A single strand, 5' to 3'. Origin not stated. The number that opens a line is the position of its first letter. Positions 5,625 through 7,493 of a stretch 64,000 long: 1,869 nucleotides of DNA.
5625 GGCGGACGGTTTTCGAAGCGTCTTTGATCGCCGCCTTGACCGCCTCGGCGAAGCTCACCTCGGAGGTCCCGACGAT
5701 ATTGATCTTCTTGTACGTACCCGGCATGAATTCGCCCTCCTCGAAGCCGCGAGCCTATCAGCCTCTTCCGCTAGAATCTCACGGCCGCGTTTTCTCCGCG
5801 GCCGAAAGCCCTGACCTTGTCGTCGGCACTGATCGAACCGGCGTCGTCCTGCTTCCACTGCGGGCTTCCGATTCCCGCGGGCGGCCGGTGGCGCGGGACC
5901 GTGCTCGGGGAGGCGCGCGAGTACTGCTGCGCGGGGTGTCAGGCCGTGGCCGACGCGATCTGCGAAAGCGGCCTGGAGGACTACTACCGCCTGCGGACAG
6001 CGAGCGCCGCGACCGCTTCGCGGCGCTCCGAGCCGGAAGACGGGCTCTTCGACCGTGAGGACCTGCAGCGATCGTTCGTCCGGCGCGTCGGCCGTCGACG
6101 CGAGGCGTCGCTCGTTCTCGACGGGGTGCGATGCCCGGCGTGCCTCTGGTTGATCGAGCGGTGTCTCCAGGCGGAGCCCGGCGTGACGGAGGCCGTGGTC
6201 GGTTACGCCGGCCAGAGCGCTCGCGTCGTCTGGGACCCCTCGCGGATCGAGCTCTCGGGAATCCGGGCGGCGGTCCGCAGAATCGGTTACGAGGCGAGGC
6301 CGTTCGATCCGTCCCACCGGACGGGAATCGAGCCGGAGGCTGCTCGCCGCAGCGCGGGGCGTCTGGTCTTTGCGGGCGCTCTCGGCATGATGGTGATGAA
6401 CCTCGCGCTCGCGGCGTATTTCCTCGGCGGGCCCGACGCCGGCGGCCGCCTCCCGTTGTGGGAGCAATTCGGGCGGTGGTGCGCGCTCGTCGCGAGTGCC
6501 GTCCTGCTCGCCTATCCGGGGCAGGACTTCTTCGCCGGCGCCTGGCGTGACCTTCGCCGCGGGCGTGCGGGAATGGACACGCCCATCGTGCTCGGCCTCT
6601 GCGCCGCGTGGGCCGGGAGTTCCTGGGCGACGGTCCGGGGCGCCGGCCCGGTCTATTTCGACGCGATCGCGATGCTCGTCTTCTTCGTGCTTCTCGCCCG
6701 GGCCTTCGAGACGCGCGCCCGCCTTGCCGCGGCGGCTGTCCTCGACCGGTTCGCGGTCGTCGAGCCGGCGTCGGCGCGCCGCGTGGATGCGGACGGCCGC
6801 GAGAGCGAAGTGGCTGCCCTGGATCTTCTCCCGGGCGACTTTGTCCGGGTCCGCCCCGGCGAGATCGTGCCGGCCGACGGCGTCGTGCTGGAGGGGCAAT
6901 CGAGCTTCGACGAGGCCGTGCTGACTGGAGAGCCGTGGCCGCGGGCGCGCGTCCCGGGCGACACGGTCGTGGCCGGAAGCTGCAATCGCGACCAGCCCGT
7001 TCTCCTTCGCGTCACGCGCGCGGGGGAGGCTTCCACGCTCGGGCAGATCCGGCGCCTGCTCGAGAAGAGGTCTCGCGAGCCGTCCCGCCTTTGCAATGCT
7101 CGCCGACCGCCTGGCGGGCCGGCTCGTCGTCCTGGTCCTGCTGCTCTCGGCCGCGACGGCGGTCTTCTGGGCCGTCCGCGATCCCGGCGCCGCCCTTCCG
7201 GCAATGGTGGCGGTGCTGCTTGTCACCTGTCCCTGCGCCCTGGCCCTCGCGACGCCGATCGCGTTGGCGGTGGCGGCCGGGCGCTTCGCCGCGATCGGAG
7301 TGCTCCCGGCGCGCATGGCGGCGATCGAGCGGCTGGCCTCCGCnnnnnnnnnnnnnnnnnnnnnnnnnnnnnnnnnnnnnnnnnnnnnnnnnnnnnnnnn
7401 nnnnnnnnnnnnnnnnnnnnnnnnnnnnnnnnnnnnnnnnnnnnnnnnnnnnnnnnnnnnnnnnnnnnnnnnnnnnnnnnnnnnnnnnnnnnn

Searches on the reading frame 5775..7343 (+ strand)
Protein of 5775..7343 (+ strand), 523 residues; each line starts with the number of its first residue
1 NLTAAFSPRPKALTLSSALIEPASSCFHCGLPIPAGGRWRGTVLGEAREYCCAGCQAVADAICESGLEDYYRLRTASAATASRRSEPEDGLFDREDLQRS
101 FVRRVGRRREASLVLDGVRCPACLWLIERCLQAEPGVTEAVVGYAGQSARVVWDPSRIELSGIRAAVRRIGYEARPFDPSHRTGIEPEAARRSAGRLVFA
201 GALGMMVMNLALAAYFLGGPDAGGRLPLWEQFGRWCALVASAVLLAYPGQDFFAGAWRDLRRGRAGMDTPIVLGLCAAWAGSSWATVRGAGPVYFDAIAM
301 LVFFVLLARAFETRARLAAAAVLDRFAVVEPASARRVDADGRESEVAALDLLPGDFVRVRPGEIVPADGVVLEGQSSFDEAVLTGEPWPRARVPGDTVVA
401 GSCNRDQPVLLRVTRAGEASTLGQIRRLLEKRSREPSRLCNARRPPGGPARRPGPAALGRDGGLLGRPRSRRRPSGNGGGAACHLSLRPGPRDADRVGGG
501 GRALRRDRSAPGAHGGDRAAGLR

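Call 17: search_protein_families(library=pfam, proteins=[window:5775-7343:+], max_evalue=0.001)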
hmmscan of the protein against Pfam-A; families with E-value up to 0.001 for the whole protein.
window:5775-7343:+ (523 aa): 3 families
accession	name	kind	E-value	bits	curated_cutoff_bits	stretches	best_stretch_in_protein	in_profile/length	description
PF00122.25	E1-E2_ATPase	-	1.4e-29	103.4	28.1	1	331-439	4-111/181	E1-E2 ATPase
PF12156.14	ATPase-cat_bd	-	5.3e-23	82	27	1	25-104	1-84/86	Putative metal-binding domain of cation transport ATPase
PF00403.32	HMA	-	1.3e-08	35.5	24.8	1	116-173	5-62/62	Heavy-metal-associated domain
